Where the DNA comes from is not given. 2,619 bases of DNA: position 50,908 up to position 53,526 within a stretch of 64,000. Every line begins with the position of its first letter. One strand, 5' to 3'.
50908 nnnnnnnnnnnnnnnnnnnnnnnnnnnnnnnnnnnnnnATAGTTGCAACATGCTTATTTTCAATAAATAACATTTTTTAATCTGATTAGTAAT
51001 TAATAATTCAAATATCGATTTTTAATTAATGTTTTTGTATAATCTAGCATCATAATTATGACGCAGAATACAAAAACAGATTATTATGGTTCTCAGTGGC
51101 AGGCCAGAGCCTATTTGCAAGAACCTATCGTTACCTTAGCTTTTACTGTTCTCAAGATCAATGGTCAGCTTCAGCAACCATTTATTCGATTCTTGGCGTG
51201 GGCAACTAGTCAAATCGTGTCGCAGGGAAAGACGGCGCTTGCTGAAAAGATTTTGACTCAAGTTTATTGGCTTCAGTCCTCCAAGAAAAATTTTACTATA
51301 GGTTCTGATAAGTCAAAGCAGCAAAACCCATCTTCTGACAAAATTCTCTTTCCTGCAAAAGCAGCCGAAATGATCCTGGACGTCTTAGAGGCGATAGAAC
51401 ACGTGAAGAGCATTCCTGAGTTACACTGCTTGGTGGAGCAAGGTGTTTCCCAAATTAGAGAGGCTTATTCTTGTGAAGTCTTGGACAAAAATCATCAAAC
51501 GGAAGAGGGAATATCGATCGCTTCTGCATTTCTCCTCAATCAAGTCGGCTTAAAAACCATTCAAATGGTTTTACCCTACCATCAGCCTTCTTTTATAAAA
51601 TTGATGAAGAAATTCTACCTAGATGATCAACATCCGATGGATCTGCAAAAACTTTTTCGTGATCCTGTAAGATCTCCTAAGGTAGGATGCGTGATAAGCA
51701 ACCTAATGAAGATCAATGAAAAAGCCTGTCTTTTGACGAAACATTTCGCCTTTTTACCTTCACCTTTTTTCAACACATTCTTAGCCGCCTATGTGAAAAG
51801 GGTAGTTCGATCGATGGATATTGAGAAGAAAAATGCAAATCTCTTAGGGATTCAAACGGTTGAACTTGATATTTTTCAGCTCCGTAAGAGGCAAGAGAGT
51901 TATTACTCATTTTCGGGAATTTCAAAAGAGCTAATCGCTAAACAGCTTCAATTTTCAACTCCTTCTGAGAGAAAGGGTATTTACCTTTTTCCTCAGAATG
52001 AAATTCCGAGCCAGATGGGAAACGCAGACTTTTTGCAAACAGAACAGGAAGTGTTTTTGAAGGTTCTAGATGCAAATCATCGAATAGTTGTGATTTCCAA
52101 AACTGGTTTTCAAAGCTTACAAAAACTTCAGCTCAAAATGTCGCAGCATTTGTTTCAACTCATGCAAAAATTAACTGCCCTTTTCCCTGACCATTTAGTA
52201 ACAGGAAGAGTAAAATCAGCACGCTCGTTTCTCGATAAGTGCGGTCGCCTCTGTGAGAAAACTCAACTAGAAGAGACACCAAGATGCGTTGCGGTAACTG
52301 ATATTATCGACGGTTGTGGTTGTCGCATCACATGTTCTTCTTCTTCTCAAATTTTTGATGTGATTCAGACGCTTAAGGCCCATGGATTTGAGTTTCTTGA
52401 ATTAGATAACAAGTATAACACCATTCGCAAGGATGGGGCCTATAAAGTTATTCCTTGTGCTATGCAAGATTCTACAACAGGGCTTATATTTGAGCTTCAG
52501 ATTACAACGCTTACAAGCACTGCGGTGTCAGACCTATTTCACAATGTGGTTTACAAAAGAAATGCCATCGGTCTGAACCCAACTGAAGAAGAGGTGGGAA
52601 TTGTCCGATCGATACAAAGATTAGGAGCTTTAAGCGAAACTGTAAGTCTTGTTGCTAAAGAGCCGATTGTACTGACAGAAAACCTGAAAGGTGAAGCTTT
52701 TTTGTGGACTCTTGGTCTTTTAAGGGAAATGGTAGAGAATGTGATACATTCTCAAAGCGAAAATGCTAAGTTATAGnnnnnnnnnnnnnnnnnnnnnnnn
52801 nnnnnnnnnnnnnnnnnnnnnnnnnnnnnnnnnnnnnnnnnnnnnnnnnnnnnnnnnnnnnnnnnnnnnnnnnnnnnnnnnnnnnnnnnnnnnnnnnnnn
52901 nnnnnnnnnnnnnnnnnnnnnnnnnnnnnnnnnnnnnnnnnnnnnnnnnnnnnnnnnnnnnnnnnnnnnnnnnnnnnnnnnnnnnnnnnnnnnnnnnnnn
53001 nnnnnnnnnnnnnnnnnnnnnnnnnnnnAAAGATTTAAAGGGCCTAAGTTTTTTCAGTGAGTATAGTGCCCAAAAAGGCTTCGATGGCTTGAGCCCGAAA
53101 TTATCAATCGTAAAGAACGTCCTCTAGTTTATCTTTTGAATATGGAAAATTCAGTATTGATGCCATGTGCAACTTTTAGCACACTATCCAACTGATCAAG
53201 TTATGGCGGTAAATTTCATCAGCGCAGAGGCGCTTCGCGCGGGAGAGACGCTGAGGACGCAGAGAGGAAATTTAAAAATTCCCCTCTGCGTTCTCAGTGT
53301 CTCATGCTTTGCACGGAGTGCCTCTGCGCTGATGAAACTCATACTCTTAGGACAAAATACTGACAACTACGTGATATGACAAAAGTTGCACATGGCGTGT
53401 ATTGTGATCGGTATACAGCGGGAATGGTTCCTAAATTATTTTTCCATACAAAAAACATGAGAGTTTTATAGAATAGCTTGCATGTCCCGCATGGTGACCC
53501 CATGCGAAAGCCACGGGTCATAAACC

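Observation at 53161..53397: Second full copy of the 237-bp element has its arms flipped while the asymmetric core keeps the same orientation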

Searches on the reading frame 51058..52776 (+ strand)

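Call 77: search_protein_families(library=pfam, proteins=[window:51058-52776:+], max_evalue=0.01)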
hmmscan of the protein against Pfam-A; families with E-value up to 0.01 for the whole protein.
window:51058-52776:+ (572 aa): 1 family
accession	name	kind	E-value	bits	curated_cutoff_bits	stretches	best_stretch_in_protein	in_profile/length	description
PF04607.23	RelA_SpoT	-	6.9e-09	36.4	27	1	383-502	1-111/113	Region found in RelA / SpoT proteins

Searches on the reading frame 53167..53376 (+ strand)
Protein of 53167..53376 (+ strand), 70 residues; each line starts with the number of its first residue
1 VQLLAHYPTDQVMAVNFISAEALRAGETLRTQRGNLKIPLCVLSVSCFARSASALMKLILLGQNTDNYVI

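Call 14: find_homologous_proteins(query=window:53167-53376:+, max_evalue=10)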
Query seq(70 aa) (70 aa): 2 proteins with E <= 10 among 4 candidates.
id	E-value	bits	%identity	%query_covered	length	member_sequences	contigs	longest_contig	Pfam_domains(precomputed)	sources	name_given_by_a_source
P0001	3.2e-28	114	100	83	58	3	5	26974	-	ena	-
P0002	2.4e-7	48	76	63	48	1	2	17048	-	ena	-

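Call 16: find_encoding_contigs(protein=P0001, flank=10000, max_places=10)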
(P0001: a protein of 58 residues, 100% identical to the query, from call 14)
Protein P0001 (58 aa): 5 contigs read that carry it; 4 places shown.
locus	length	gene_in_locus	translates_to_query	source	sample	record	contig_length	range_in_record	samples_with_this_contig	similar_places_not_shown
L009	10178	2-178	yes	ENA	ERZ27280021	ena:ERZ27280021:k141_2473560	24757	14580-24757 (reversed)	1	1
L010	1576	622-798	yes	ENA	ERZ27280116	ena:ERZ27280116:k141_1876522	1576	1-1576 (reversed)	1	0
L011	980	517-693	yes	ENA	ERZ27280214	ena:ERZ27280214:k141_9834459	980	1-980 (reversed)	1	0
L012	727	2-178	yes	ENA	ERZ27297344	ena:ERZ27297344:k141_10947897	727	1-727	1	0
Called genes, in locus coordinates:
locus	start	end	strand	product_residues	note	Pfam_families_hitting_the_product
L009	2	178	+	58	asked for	?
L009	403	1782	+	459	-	PF00324:AA_permease, PF13520:AA_permease_2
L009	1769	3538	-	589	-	PF02463:SMC_N (faint), PF13555:AAA_29 (faint), PF00005:ABC_tran, PF05729:NACHT (faint), PF13238:AAA_18 (faint), PF13304:AAA_21 (faint), PF00005:ABC_tran, PF16326:ABC_tran_CTD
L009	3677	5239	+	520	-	PF00270:DEAD, PF04851:ResIII, PF00271:Helicase_C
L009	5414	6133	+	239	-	PF00300:His_Phos_1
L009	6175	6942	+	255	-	-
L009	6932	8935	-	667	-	PF10459:Peptidase_S46, PF13365:Trypsin_2 (faint)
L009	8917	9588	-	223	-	PF18306:LDcluster4, PF03641:Lysine_decarbox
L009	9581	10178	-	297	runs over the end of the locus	PF02588:YitT_membrane, PF10035:DUF2179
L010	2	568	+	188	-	?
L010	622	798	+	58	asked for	-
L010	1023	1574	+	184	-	?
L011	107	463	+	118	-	-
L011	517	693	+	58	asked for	-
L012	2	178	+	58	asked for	?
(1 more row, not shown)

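Call 17: find_encoding_contigs(protein=P0002, flank=10000, max_places=10)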
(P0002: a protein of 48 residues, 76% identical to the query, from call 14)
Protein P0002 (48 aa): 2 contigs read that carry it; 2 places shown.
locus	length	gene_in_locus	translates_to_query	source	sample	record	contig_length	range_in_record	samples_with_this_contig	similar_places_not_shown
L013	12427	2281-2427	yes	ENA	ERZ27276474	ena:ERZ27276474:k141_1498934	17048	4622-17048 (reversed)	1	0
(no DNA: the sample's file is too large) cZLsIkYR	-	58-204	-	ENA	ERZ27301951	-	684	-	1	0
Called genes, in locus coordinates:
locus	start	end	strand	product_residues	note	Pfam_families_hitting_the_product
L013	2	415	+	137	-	?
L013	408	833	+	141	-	PF10025:DUF2267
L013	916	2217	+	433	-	PF22784:PTP-SAK, PF22785:Tc-R-P, PF00782:DSPc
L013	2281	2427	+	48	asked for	-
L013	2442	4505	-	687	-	-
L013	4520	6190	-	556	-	PF02985:HEAT (faint), PF03130:HEAT_PBS (faint), PF13646:HEAT_2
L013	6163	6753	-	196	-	PF02545:Maf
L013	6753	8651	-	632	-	PF12228:DUF3604 (weak)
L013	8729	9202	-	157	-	-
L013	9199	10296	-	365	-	-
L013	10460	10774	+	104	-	-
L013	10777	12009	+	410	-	PF01595:CNNM, PF00571:CBS (faint), PF03471:CorC_HlyC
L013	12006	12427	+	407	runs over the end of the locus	PF01595:CNNM, PF00571:CBS (faint), PF03471:CorC_HlyC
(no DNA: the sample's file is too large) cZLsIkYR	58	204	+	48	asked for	-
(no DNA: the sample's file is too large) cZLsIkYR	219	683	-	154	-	?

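Call 56: list_cluster_members(proteins=[P0001, P0002, window:17286-17429:+])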
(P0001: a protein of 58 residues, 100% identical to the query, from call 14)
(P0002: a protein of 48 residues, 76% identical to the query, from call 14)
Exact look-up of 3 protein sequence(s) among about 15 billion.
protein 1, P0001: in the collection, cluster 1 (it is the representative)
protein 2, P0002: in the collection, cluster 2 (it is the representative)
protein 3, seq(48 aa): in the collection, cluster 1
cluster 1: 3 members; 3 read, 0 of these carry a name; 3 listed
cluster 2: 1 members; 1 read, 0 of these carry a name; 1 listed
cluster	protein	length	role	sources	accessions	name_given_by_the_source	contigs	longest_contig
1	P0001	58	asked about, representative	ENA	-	-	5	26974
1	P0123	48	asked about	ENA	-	-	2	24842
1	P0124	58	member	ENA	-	-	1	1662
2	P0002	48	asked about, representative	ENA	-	-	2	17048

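Call 58: find_encoding_contigs(protein=P0124, flank=5000, max_places=4)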
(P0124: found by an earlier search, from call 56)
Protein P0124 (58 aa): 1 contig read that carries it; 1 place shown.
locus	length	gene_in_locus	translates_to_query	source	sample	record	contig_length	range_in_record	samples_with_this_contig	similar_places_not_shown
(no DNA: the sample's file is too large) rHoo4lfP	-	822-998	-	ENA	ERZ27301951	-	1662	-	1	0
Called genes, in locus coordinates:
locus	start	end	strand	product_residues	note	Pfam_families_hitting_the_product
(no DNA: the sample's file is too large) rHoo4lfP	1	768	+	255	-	?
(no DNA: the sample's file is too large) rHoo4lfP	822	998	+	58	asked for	-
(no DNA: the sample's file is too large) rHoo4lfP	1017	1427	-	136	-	PF02577:BFN_dom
